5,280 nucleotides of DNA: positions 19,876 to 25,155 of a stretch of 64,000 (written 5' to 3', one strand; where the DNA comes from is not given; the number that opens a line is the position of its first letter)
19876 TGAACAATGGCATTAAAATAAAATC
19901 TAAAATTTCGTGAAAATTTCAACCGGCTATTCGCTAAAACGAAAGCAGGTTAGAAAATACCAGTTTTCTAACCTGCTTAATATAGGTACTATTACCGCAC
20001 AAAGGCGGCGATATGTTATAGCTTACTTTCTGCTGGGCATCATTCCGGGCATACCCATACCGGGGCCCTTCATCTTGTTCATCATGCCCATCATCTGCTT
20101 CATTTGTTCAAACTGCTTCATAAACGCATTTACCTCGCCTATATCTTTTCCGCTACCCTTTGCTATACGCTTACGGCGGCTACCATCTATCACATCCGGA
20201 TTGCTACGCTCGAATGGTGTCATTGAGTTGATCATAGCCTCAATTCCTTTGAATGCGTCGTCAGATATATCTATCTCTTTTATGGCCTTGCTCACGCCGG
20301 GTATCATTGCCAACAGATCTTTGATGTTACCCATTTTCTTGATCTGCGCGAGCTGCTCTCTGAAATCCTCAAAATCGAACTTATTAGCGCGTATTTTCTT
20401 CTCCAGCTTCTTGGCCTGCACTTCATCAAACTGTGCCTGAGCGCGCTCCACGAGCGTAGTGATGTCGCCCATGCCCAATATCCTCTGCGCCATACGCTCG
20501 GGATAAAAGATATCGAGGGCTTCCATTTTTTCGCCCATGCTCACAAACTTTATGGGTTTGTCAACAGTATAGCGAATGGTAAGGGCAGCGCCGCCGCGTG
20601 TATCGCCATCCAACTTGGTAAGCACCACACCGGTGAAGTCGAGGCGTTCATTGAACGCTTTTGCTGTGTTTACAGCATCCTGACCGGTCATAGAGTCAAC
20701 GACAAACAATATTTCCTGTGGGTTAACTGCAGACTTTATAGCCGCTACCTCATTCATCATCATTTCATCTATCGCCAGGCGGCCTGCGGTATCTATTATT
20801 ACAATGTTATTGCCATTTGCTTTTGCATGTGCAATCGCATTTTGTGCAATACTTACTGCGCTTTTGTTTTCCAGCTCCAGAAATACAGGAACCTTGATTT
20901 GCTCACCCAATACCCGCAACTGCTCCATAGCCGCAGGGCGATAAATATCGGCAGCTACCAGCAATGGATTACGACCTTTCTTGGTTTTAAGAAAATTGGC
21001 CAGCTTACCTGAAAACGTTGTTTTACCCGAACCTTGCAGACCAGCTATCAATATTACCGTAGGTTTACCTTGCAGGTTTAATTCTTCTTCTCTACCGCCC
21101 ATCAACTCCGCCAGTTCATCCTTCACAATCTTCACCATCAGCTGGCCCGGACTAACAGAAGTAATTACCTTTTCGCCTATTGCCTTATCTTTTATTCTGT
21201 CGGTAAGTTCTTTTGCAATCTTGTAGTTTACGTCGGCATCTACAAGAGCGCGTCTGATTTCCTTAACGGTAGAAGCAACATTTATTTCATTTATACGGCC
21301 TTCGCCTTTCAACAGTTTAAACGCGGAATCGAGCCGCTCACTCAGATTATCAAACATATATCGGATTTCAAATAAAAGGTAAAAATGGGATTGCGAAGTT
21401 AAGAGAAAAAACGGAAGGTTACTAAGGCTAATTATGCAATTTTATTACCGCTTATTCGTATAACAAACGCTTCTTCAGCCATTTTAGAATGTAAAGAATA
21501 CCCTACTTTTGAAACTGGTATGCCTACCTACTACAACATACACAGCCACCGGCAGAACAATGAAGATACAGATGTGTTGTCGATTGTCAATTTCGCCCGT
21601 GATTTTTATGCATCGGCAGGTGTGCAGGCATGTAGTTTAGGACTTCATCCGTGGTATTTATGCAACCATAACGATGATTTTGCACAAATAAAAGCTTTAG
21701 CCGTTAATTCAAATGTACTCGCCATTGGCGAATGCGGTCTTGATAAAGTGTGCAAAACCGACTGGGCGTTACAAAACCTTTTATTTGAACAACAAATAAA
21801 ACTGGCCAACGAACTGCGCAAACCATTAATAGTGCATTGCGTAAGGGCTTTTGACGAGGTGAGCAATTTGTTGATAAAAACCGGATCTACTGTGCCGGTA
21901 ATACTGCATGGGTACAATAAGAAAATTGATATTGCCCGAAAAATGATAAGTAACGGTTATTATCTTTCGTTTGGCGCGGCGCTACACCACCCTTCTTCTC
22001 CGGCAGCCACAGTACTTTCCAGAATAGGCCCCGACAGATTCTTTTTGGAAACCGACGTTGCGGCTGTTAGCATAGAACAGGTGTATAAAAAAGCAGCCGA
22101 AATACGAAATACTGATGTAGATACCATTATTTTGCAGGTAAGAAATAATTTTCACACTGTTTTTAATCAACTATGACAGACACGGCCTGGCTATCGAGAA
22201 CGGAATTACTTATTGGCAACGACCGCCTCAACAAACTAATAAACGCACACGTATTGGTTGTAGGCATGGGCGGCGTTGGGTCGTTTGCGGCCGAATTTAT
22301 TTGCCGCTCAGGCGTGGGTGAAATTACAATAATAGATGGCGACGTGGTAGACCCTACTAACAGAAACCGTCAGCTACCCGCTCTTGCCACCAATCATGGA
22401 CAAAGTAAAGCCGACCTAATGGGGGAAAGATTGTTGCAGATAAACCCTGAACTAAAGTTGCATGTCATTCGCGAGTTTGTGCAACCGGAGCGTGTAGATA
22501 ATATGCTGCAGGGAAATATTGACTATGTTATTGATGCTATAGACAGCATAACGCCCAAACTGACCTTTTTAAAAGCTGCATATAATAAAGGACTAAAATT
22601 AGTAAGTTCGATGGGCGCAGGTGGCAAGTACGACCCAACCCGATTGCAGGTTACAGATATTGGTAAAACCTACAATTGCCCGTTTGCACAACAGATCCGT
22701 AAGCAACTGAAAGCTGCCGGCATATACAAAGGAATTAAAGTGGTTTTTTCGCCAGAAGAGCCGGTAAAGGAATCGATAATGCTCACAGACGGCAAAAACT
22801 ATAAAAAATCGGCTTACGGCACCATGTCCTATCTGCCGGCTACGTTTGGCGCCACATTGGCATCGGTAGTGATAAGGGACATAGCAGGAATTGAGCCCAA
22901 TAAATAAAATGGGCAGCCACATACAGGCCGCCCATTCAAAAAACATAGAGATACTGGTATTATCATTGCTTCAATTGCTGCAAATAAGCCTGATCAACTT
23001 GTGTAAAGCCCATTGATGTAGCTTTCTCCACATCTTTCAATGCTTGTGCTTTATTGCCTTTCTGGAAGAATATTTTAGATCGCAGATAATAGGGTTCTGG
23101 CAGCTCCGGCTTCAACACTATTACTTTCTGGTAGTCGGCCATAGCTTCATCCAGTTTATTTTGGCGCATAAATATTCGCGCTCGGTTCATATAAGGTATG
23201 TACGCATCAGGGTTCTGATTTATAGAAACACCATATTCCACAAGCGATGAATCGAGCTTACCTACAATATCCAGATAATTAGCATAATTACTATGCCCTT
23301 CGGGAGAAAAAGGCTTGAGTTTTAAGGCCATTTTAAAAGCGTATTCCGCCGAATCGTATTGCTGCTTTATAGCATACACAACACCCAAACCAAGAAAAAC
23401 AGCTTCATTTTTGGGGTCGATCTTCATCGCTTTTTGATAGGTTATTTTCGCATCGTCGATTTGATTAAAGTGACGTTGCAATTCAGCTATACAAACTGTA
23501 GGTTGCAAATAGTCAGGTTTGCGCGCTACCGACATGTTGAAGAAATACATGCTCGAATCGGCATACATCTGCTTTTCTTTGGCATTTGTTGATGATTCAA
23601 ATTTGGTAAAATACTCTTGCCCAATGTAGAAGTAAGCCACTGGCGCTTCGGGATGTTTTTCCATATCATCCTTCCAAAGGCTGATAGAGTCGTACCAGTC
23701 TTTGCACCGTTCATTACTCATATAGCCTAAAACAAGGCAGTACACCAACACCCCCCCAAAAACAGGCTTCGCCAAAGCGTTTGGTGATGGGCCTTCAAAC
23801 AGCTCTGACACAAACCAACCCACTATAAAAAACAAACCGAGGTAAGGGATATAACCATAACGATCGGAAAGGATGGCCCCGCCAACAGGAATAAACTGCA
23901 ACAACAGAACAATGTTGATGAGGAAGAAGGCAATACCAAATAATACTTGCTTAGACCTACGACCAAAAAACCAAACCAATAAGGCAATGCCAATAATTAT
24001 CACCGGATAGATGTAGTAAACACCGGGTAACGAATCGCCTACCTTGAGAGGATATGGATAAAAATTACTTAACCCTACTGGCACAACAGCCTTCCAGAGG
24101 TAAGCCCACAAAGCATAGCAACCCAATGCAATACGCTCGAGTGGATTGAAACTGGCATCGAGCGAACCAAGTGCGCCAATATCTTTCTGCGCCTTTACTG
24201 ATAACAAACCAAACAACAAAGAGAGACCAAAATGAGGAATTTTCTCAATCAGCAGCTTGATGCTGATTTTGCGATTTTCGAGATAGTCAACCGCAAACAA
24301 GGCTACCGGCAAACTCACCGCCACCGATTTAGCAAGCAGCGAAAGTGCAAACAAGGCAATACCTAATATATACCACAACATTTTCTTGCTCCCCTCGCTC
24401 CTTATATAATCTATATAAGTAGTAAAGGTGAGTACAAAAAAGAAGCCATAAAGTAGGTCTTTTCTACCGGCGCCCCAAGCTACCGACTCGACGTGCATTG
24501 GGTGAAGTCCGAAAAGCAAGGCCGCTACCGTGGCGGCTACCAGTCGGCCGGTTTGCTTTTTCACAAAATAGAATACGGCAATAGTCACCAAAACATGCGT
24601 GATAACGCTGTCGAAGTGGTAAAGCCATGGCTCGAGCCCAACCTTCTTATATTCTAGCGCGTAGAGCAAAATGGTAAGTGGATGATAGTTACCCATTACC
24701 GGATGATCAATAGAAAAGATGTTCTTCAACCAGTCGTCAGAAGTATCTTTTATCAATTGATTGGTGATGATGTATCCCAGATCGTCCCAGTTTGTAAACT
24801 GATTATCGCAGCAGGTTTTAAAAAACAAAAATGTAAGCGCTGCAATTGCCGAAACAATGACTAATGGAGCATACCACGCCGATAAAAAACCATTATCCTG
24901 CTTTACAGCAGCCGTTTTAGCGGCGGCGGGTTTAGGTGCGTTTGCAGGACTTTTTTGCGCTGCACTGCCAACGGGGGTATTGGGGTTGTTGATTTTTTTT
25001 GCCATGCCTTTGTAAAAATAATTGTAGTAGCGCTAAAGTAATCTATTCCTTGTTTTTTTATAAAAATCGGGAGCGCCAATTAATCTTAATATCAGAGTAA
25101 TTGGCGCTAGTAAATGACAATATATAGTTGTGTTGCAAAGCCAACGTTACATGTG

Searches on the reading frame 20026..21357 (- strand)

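Call 61: search_protein_families(library=pfam, proteins=[window:20026-21357:-], max_evalue=0.00001)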
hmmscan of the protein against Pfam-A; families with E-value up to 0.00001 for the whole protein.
window:20026-21357:- (444 aa): 4 families
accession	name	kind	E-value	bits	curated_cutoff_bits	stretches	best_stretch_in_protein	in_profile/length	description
PF00448.28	SRP54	-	3.8e-72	242.5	22.7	1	99-295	1-196/196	SRP54-type protein, GTPase domain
PF02978.25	SRP_SPB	-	1.4e-33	115.5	27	1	326-423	1-91/91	Signal peptide binding domain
PF02881.24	SRP54_N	-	2.3e-20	73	22.4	1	5-82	1-75/75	SRP54-type protein, helical bundle domain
PF06414.18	Zeta_toxin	-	6.6e-08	32.7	22.3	1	94-191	11-103/199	Zeta toxin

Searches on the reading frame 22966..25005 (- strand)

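Call 61: search_protein_families(library=pfam, proteins=[window:22966-25005:-], max_evalue=0.00001)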
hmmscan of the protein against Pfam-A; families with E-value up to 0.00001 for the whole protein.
window:22966-25005:- (680 aa): 8 families
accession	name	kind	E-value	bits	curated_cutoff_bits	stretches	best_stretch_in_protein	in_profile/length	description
PF13414.12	TPR_11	-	3.6e-19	68.6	26.8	1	610-650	2-42/42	TPR repeat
PF07719.23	TPR_2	-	8.4e-19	66.5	27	0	605-634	4-33/34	Tetratricopeptide repeat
PF00515.34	TPR_1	-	4.2e-17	61.6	27.8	0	605-634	4-33/34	Tetratricopeptide repeat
PF13181.12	TPR_8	-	5.7e-14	51.5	25.7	0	605-634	4-33/34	Tetratricopeptide repeat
PF13431.12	TPR_17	-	3.3e-12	46.1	24.4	0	522-554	1-33/34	Tetratricopeptide repeat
PF13432.12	TPR_16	-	4.8e-10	40.1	32.7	0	514-568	11-65/65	Tetratricopeptide repeat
PF14559.12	TPR_19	-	3.5e-07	30.9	25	0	515-572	6-63/68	Tetratricopeptide repeat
PF13428.12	TPR_14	-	6.8e-06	26.7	23.5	0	606-642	5-41/44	Tetratricopeptide repeat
